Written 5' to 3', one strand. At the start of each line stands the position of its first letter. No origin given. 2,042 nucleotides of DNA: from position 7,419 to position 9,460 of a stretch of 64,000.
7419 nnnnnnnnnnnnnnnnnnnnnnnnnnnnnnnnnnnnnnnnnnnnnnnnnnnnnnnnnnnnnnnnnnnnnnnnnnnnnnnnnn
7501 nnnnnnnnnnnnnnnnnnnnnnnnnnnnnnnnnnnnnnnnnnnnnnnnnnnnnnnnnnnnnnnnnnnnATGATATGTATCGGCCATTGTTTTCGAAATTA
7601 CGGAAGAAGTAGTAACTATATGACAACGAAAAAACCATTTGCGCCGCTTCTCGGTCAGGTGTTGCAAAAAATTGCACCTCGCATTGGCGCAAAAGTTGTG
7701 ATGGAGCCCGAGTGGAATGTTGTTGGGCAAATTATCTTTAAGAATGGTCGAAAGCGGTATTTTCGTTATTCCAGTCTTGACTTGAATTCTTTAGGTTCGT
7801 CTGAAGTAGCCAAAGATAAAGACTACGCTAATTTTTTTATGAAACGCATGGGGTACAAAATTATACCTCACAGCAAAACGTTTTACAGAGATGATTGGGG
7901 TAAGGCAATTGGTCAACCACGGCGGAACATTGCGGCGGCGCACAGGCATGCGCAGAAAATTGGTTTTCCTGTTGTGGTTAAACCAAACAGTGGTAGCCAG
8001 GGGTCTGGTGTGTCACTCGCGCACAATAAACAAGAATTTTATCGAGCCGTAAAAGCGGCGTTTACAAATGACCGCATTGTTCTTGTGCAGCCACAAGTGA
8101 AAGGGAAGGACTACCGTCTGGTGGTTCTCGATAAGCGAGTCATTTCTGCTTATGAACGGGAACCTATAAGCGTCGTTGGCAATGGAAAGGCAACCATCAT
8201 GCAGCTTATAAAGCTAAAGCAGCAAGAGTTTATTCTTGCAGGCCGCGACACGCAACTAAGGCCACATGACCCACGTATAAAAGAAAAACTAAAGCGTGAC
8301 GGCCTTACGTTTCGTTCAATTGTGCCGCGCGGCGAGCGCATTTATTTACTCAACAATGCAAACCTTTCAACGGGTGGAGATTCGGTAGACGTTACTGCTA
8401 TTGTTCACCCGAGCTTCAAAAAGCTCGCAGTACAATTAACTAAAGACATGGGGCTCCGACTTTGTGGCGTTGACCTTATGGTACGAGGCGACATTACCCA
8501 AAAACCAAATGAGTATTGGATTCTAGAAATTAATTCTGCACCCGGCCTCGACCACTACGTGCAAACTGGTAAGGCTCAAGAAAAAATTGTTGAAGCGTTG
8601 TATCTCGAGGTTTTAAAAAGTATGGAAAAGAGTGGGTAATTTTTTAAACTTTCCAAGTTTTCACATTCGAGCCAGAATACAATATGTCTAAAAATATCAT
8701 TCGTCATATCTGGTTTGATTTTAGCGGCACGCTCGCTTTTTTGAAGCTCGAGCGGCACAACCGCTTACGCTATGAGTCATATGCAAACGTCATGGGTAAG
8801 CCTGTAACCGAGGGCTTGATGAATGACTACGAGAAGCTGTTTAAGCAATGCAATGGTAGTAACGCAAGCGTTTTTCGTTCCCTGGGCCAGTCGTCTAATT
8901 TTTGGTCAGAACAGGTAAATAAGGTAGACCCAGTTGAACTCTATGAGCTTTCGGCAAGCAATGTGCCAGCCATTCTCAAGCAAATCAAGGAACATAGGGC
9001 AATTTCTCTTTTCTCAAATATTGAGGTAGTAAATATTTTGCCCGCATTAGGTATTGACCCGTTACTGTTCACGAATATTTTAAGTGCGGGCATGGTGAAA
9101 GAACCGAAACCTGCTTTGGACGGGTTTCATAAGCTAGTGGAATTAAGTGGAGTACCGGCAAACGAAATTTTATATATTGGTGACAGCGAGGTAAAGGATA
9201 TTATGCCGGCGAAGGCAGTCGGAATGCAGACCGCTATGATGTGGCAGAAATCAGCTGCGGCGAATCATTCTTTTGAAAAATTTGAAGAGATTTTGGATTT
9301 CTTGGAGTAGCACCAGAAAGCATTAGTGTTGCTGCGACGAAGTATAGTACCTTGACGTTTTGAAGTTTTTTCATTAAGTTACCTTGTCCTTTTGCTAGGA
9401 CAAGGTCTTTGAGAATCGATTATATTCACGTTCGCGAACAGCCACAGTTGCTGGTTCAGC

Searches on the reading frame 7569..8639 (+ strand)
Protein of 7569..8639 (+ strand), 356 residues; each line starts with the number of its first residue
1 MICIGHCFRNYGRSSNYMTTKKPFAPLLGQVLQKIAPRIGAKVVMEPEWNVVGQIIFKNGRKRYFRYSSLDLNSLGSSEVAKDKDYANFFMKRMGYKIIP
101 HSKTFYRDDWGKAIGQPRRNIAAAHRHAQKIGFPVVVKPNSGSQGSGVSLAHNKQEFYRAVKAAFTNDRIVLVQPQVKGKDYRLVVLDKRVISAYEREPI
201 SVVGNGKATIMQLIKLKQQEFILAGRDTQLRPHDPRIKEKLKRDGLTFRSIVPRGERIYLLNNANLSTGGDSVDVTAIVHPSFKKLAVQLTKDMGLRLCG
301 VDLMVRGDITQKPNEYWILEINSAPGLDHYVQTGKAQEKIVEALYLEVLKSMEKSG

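Call 4: search_protein_families(library=pfam, proteins=[window:7569-8639:+], max_evalue=1)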
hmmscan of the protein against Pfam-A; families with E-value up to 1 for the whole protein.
window:7569-8639:+ (356 aa): 13 families
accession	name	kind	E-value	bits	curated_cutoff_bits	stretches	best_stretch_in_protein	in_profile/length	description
PF08443.16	RimK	-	4.9e-17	62.6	21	2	130-198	38-106/188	RimK-like ATP-grasp domain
PF07478.18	Dala_Dala_lig_C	-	1e-11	45.2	24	1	123-190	27-94/204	D-ala D-ala ligase C-terminus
PF02786.22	CPSase_L_D2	-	6e-07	29.6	19.8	1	117-171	23-77/211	Carbamoyl-phosphate synthase L chain, ATP binding domain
PF02655.19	ATP-grasp_3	-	1.1e-05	26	23.2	1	130-188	29-80/160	ATP-grasp domain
PF02222.28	ATP-grasp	-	0.00041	20.5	27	1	124-177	22-76/179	ATP-grasp domain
PF14397.11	ATPgrasp_ST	-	0.00068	19.4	31.4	1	119-191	47-120/278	Sugar-transfer associated ATP-grasp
PF13535.11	ATP-grasp_4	-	0.0023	18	27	1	131-163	1-33/160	ATP-grasp domain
PF14398.11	ATPgrasp_YheCD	-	0.0028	17.4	26.8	0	300-340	207-244/255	YheC/D like ATP-grasp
PF05770.16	Ins134_P3_kin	-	0.003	17.6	23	1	280-328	141-186/201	Inositol 1,3,4-trisphosphate 5/6-kinase ATP-grasp domain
PF03133.20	TTL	-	0.0082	15.8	20.1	0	297-350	236-281/292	Tubulin-tyrosine ligase family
PF02955.21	GSH-S_ATP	-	0.023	14.6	23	1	130-249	33-147/175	Prokaryotic glutathione synthetase, ATP-grasp domain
PF01071.24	GARS_A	-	0.04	14.2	27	1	120-181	25-93/194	Phosphoribosylglycinamide synthetase, ATP-grasp (A) domain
PF01318.25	Bromo_coat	-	0.27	11.8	27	1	111-148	6-43/189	Bromovirus coat protein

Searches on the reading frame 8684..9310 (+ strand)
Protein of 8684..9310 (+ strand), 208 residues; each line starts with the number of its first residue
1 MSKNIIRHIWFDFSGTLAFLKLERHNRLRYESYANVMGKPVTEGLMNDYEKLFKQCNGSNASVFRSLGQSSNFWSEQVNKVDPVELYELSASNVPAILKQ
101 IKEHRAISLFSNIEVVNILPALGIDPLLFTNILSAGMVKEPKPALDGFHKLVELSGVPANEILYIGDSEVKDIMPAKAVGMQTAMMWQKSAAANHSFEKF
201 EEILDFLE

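Call 4: search_protein_families(library=pfam, proteins=[window:8684-9310:+], max_evalue=1)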
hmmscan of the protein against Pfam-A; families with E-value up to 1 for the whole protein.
window:8684-9310:+ (208 aa): 4 families
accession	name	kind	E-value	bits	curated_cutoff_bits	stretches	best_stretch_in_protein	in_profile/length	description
PF13419.12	HAD_2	-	2.5e-10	41.2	23.8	1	92-185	82-177/178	Haloacid dehalogenase-like hydrolase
PF00702.32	Hydrolase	-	4.5e-10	40.7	26.4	1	6-180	1-191/191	haloacid dehalogenase-like hydrolase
PF13242.12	Hydrolase_like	-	0.0025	18.1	22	1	142-185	4-47/75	HAD-hyrolase-like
PF05761.20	5_nucleotid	-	0.18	11.1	28.5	1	149-183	290-325/460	5' nucleotidase family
